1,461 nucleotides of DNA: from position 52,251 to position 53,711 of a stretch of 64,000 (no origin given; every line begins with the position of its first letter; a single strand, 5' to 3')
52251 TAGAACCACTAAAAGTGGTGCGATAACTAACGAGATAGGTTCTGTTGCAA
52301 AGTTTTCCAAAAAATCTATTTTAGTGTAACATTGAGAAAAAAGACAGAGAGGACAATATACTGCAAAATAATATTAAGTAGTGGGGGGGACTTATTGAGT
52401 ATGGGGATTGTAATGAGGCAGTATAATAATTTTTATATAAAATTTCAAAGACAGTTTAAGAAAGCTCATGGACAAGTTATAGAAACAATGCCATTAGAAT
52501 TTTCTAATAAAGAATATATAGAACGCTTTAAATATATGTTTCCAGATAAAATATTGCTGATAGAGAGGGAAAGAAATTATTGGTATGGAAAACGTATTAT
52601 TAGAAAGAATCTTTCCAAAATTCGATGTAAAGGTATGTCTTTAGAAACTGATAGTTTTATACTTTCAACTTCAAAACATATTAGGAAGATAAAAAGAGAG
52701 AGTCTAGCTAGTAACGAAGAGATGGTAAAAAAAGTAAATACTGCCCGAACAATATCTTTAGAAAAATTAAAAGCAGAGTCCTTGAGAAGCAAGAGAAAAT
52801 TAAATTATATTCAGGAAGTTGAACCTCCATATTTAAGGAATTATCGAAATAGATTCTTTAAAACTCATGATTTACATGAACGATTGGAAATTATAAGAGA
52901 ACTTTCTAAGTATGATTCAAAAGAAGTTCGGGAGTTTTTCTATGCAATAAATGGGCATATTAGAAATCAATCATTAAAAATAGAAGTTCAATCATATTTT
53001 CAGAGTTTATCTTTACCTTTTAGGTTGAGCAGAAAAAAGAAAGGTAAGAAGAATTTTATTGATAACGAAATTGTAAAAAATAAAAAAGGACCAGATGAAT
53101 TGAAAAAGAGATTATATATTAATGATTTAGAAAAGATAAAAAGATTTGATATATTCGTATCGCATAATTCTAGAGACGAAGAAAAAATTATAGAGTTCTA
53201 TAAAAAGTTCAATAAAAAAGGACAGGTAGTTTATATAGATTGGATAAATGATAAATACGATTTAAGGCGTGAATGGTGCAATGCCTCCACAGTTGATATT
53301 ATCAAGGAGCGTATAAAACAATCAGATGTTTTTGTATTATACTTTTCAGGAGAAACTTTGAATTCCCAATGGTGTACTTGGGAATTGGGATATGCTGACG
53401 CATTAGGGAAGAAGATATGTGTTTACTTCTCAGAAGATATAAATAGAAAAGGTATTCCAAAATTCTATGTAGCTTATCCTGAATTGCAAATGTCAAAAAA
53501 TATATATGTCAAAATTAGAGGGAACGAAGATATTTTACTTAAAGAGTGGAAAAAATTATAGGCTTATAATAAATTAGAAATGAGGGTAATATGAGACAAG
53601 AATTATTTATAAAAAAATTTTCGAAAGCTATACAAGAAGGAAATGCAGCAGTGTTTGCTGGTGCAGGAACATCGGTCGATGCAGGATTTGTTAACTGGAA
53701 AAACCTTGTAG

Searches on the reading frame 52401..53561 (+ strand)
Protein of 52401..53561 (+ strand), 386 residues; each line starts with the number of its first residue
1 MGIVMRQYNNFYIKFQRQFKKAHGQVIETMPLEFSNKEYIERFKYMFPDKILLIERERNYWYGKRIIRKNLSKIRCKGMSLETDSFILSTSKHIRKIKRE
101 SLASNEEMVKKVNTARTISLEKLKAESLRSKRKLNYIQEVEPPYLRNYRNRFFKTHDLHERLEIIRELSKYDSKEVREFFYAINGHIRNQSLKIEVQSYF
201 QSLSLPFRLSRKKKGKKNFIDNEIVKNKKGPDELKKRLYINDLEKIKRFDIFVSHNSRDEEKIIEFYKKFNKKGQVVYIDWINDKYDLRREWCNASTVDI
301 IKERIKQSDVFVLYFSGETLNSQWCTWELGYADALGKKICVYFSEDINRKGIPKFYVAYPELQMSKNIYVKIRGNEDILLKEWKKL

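Call 3: search_protein_families(library=pfam, proteins=[window:52401-53561:+], max_evalue=0.01)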
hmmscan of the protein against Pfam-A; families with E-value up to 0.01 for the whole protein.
window:52401-53561:+ (386 aa): 4 families
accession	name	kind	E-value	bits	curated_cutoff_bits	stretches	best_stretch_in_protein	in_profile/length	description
PF13676.11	TIR_2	-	1.1e-08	36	28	1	251-341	1-89/122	TIR domain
PF08937.16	ThsB_TIR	-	2.2e-07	31.6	21.2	1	252-339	1-90/100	Thoeris protein ThsB, TIR-like domain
PF05014.21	Nuc_deoxyrib_tr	-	2.3e-05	25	28.8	1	263-345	17-99/117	Nucleoside 2-deoxyribosyltransferase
PF01582.25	TIR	-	0.0011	19.2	21.3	1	249-332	2-80/179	TIR domain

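Call 4: search_protein_families(library=padloc, proteins=[window:52401-53561:+], max_evalue=0.01)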
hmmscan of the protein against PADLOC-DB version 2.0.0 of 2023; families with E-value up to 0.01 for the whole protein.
window:52401-53561:+ (386 aa): 9 families
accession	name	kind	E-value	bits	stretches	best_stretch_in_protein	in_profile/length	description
PDLC00425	ThsB1|ThsB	-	9.6e-190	628.7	1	1-385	1-387/389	TIR-like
PDLC00426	ThsB1|ThsB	-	1.6e-47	160.5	1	25-347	7-336/352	TIR-like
PDLC00422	ThsB1|ThsB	-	2.2e-23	80.8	1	240-340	32-132/194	TIR-like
PDLC00436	ThsB1|ThsB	-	4.7e-22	76.4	1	245-342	32-128/183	TIR-like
PDLC00419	ThsB1|ThsB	-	3.4e-16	57.5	1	248-338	27-112/165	TIR-like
PDLC00423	ThsB1|ThsB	-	6.9e-16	56.5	1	247-336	34-121/190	TIR-like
PDLC00437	ThsB1|ThsB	-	1.1e-14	52.6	1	271-346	4-78/129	TIR-like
PDLC00418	ThsB1|ThsB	-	5e-10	37.4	1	250-345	6-101/155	TIR-like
PDLC00435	ThsB1|ThsB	-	0.0019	15.8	1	248-280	64-96/281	TIR-like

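Call 14: search_solved_structures(query=window:52401-53561:+, max_evalue=1, show_alignments=1)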
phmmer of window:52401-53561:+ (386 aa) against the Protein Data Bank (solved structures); distinct sequences matched with E-value up to 1: 4.
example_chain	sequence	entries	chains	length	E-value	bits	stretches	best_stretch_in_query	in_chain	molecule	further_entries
8btn_B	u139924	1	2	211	3.3e-13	52.7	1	236-341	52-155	TIR domain-containing protein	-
9mud_K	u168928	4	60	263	0.021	17.1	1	251-338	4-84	Cat1 (CRISPR associated TIR 1) pentagonal filament | Cat1 (CRISPR associated TIR 1) pentagonal filament assembly | Cat1 (CRISPR-associated TIR 1)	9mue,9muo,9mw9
6ez7_A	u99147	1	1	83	0.21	13.8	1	236-286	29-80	Protein PES4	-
4n8g_A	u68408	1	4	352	0.66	12.2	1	266-299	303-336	TRAP dicarboxylate transporter, DctP subunit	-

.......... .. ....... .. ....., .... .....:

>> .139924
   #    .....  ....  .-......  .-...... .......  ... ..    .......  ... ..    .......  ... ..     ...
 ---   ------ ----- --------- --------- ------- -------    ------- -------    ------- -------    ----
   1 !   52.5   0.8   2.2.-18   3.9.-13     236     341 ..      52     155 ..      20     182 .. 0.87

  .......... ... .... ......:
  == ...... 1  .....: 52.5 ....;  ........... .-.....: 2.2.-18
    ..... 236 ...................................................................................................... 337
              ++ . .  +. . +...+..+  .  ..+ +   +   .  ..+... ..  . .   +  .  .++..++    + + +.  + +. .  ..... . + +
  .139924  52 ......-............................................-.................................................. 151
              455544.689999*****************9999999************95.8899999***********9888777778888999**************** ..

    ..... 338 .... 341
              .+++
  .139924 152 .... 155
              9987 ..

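Call 17: find_homologous_proteins(query=window:52401-53561:+)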
Query window:52401-53561:+ (386 aa): 144 proteins with E <= 0.001 among 3536 candidates; the best 120 are listed.
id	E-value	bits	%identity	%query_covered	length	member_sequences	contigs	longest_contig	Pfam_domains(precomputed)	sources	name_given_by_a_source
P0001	6.3e-248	840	98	100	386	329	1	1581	PF13676.12,PF08937.17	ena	-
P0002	1.4e-234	796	93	100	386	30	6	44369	PF13676.12,PF08937.17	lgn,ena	-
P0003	1.5e-215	733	85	100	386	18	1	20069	PF13676.12,PF08937.17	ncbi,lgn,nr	ncbi:TPA: toll/interleukin-1 receptor domain-containing protein [Streptococcus suis]|nr:toll/interle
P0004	7.2e-209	711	83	100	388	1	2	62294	PF13676.12,PF08937.17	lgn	-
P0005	2.1e-203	693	80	99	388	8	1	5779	PF13676.12,PF08937.17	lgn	-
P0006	7.4e-200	682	78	100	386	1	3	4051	PF13676.12,PF08937.17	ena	-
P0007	1.0e-193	662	77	100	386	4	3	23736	PF13676.12,PF05014.22,PF08937.17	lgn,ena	-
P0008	2.3e-182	624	73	100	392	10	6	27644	PF13676.12,PF08937.17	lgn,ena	-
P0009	4.4e-181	620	73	99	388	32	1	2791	PF13676.12,PF08937.17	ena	-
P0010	9.4e-181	619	73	100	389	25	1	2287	PF13676.12,PF05014.22,PF08937.17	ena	-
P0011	5.3e-180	616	73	100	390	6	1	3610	PF13676.12,PF08937.17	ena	-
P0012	1.9e-175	601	71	99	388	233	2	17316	PF13676.12,PF08937.17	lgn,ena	-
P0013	4.0e-158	544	72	89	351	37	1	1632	PF13676.12,PF05014.22,PF08937.17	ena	-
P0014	3.7e-149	515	87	72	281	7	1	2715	-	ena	-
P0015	1.1e-126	441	73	73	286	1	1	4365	PF13676.12,PF08937.17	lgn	-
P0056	1.1e-104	369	49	96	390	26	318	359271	PF01582.26,PF13676.12,PF05014.22,PF08937.17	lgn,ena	-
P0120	7.3e-92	326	44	100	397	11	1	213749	PF13676.12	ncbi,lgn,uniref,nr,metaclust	ncbi:toll/interleukin-1 receptor domain-containing protein [Clostridium beijerinckii]|uniref:toll/in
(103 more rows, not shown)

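Call 27: predict_structure(alignment_id=A1)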
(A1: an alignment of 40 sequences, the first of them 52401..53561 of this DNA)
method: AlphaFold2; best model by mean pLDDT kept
length: 386 residues; sequences in the alignment: 40
mean_pLDDT: 87.2   pTM: 0.82
mean pLDDT of the five models: 87.2, 85.7, 84.6, 84.1, 82.3
residues with pLDDT >= 90: 184; 70-90: 180; 50-70: 22; < 50: 0
segments of 3 or more residues with pLDDT < 50: none
pLDDT, mean of each block of 10 residues (from residue 1): 80 94 94 93 97 92 84 87 95 86 87 96 90 88 94 90 92 92 81 87 80 68 79 82 90 89 92 92 78 70 94 88 79 94 83 82 90 82 88
secondary structure, 60 per line:
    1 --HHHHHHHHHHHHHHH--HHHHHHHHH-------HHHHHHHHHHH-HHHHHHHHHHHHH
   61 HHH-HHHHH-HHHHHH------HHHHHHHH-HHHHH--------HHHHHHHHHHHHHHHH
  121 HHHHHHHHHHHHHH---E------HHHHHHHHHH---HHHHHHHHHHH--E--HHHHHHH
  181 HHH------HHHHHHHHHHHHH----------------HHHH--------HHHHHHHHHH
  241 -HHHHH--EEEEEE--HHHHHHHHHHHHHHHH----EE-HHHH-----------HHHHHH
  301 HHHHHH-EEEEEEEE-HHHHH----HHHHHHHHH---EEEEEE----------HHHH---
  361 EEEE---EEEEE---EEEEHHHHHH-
elements in order: H3-17 H20-28 H36-46 H48-63 H65-69 H71-76 H83-90 H92-96 H105-134 H145-154 H158-168 H174-183 H190-202 H219-222 H231-240 H242-246 E249-254 H257-272 H280-283 H295-306 E308-315 H317-321 H326-334 E338-343 H354-357 E361-364 E368-372 E376-379 H380-385

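Call 52: find_encoding_contigs(protein=P0120, flank=5000, max_places=3)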
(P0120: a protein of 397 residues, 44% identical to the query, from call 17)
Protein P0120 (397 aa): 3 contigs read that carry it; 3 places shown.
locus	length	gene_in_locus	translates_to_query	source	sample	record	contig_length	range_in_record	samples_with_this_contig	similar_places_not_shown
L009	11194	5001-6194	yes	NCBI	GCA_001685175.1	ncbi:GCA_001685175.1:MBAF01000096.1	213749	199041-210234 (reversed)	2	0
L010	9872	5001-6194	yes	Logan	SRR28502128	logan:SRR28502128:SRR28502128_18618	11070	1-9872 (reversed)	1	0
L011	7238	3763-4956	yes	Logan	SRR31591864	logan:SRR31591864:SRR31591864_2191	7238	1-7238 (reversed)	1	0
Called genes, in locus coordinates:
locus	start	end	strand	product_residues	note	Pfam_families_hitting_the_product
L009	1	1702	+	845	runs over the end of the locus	PF09565:RE_NgoFVII, PF13091:PLDc_2, PF00270:DEAD (weak), PF04851:ResIII, PF18766:SWI2_SNF2 (weak), PF00271:Helicase_C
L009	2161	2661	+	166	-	PF08937:ThsB_TIR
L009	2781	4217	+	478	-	PF13289:SIR2_2, PF18185:STALD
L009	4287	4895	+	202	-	PF08937:ThsB_TIR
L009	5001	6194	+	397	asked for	PF13676:TIR_2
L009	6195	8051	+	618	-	PF08937:ThsB_TIR (weak), PF13676:TIR_2, PF18185:STALD, PF18163:LD_cluster2, PF18180:LD_cluster3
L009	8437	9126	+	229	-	PF08937:ThsB_TIR (weak)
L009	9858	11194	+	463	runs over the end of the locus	PF18982:JetA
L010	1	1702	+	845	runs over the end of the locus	PF09565:RE_NgoFVII, PF13091:PLDc_2, PF00270:DEAD (weak), PF04851:ResIII, PF18766:SWI2_SNF2 (weak), PF00271:Helicase_C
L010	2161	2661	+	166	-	PF08937:ThsB_TIR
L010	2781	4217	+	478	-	PF13289:SIR2_2, PF18185:STALD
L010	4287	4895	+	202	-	PF08937:ThsB_TIR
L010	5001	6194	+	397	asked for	PF13676:TIR_2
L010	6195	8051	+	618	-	PF08937:ThsB_TIR (weak), PF13676:TIR_2, PF18185:STALD, PF18163:LD_cluster2, PF18180:LD_cluster3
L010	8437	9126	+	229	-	PF08937:ThsB_TIR (weak)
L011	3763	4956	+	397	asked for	PF13676:TIR_2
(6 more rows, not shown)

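Call 53: find_encoding_contigs(protein=P0056, flank=5000, max_places=3)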
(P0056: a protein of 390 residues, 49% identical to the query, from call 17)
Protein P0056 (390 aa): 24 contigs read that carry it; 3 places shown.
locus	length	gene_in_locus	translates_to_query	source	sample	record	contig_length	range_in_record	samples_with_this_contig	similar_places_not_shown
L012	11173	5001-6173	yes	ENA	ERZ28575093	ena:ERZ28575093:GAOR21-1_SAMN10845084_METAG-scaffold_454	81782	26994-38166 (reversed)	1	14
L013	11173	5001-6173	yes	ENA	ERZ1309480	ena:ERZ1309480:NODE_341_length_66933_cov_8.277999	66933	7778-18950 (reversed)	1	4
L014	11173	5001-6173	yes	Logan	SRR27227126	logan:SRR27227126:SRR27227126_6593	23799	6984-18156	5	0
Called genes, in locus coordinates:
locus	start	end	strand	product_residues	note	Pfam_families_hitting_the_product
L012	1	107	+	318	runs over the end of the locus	PF04055:Radical_SAM, PF13353:Fer4_12 (faint)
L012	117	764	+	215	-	PF10050:DUF2284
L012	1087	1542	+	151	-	PF08937:ThsB_TIR, PF13676:TIR_2 (faint)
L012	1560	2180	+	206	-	PF18753:Nmad2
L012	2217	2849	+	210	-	-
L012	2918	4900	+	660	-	PF01582:TIR (faint), PF13676:TIR_2 (weak), PF18163:LD_cluster2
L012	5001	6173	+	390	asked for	PF05014:Nuc_deoxyrib_tr (faint), PF01582:TIR (weak), PF08937:ThsB_TIR, PF13676:TIR_2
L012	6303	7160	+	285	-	-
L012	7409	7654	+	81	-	PF01381:HTH_3, PF13443:HTH_26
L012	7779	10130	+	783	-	-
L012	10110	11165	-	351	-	PF07478:Dala_Dala_lig_C (weak)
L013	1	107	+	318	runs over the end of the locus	PF04055:Radical_SAM, PF13353:Fer4_12 (faint)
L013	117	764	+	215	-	PF10050:DUF2284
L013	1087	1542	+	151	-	PF08937:ThsB_TIR, PF13676:TIR_2 (faint)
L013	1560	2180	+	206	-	PF18753:Nmad2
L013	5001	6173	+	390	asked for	PF05014:Nuc_deoxyrib_tr (faint), PF01582:TIR (weak), PF08937:ThsB_TIR, PF13676:TIR_2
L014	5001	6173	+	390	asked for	PF05014:Nuc_deoxyrib_tr (faint), PF01582:TIR (weak), PF08937:ThsB_TIR, PF13676:TIR_2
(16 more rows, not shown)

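Call 61: find_related_loci(query=A1, collection=genome_contigs, flank=5000)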
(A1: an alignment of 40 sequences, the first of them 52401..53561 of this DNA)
Query A1 (386 aa) in genome_contigs; peptide patterns used: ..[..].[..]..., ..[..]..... (x = any residue, [..] = any of these).
79 stretches matched a pattern; 28 encode a relative of the query (tblastn E <= 1e-3); 28 distinct loci.
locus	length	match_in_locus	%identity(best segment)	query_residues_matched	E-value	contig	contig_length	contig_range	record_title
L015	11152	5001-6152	71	1-384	0e+0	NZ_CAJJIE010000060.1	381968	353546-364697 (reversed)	Streptococcus mitis isolate Streptococcus mitis, whole genome shotgun sequence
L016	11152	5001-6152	71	1-384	0e+0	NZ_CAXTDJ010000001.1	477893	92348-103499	Streptococcus infantis isolate CC00114 CC00114_1_NODE_1_length_477893_cov_323.413787, whole genome shotgun sequence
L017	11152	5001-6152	71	1-384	0e+0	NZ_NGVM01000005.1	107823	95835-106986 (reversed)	Streptococcus sp. KR NODE_5_length_107823_cov_24.1605, whole genome shotgun sequence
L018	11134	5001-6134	72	1-378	0e+0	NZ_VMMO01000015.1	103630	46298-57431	Streptococcus sp. 202 202_S24_L001_R1_001_(paired)_contig_15, whole genome shotgun sequence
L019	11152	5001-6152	72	1-384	0e+0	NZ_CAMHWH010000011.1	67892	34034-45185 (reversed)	Streptococcus mitis isolate Streptococcus mitis NODE_11_length_67892_cov_71.460488, whole genome shotgun sequence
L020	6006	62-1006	73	69-383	1e-152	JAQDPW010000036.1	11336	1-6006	Streptococcaceae bacterium AM104-57 HF3HH24005.Scaf36, whole genome shotgun sequence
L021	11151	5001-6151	72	1-384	3e-152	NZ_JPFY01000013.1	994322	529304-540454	Streptococcus mitis strain SK578 gsmSK578.contig.12_1, whole genome shotgun sequence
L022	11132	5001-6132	78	1-378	5e-136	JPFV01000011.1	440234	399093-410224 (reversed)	Streptococcus mitis strain SK667 gsmSK667.contig.10_1, whole genome shotgun sequence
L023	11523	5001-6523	47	1-385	5e-111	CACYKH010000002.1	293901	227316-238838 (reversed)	MAG: uncultured Lachnospiraceae bacterium isolate RUG12023 genome assembly, contig: RUG12023_asm_2, whole genome shotgun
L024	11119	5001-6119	47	1-370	1e-109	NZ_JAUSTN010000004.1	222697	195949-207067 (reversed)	Peptoniphilus koenoeneniae strain DSM 22616 Ga0480511_04, whole genome shotgun sequence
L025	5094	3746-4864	47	1-370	3e-109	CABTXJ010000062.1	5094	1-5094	MAG TPA_asm: uncultured Clostridiales bacterium isolate MGYG-HGUT-03749 genome assembly, contig: GUT_GENOME243378_62, wh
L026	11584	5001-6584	47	1-370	1e-108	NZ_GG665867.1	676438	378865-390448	Shuttleworthella satelles DSM 14600 Scfld1, whole genome shotgun sequence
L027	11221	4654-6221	46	1-383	3e-108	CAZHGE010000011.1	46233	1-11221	MAG TPA_asm: uncultured Lachnospiraceae bacterium isolate SRP350583_co1_41 genome assembly, contig: NODE_1154_length_462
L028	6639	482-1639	100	1-386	0e+0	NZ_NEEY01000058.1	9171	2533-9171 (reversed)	Aerococcus sp. 1KP-2016 NODE_58_length_9171_cov_12.8969, whole genome shotgun sequence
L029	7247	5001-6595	46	1-370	5e-108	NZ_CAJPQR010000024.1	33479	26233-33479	MAG: uncultured Campylobacter sp. isolate SRR9217428-mag-bin.12, whole genome shotgun sequence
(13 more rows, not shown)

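Call 62: search_dna_similar(query=window:52401-53561:+, collection=plasmids, mode=protein, max_rows=40, max_evalue=0.001)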
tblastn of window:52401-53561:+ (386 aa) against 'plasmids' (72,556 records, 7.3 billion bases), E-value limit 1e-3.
Records with a match: 92; places in all: 109; records where one place covers at least 80% of the query: 5.
Best place of each record, by identity: >=99% 1; 90-95% 3; <60% 88.
By first word of the organism name: Bacillus 20; Sinorhizobium 11; Campylobacter 10; Sphingobium 5; Lactococcus 4; Klebsiella 4; Acinetobacter 3; Stenotrophomonas 2; Enterococcus 2; Sphingomonas 2; and 23 more.
By predicted mobility (MOB-suite, as given by PLSDB): non-mobilizable 40; conjugative 40; mobilizable 12.
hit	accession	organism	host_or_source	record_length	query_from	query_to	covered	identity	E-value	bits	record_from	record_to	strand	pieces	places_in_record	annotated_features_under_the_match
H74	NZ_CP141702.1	Lactococcus petauri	Dicentrarchus labrax,cell culture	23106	1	386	100%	99.2%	0e+0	775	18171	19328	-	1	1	toll/interleukin-1 receptor domain-containing protein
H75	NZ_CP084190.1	Lactococcus lactis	-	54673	1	386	75%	94.1%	3e-113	552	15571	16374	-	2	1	toll/interleukin-1 receptor domain-containing protein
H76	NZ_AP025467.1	Vibrio chagasii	-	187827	2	357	92%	26.8%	1e-19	99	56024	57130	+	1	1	toll/interleukin-1 receptor domain-containing protein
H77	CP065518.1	Stenotrophomonas rhizophila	Kandelia candel (mangrove),cell culture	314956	2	341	88%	27.8%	2e-26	118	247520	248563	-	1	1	none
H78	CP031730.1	Stenotrophomonas rhizophila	Nusuttodinium aeruginosum,whole organism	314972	2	341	88%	27.8%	2e-26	118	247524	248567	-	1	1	toll/interleukin-1 receptor domain-containing protein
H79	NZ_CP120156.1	Mammaliicoccus lentus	Canis lupus familiaris,cell ...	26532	6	341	87%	27.8%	4e-18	94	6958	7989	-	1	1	toll/interleukin-1 receptor domain-containing protein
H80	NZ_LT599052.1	Lactococcus lactis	-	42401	1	98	25%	93.9%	3e-51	191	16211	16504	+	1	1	hypothetical protein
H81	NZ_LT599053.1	Lactococcus lactis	-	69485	1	98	25%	93.9%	3e-51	191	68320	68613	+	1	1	hypothetical protein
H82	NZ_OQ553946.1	Campylobacter coli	Homo sapiens,human,feces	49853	159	366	54%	28.3%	2e-14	83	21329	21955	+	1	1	hypothetical protein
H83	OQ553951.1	Campylobacter jejuni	Homo sapiens,human,feces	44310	159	357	52%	29.5%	7e-15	84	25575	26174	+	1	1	TIR domain-containing protein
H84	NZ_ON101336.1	Campylobacter jejuni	-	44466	159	357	52%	29.5%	7e-15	84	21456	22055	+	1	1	toll/interleukin-1 receptor domain-containing protein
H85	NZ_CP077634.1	Campylobacter jejuni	Homo sapiens,stool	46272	159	357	52%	29.5%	7e-15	84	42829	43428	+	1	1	toll/interleukin-1 receptor domain-containing protein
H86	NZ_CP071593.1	Campylobacter jejuni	Homo sapiens,feces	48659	159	357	52%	29.5%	7e-15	84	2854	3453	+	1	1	toll/interleukin-1 receptor domain-containing protein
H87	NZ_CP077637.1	Campylobacter jejuni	Homo sapiens,stool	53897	159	357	52%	29.5%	7e-15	84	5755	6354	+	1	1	toll/interleukin-1 receptor domain-containing protein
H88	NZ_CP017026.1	Campylobacter coli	Cell culture,Housefly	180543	159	357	52%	29.5%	7e-15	84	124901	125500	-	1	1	toll/interleukin-1 receptor domain-containing protein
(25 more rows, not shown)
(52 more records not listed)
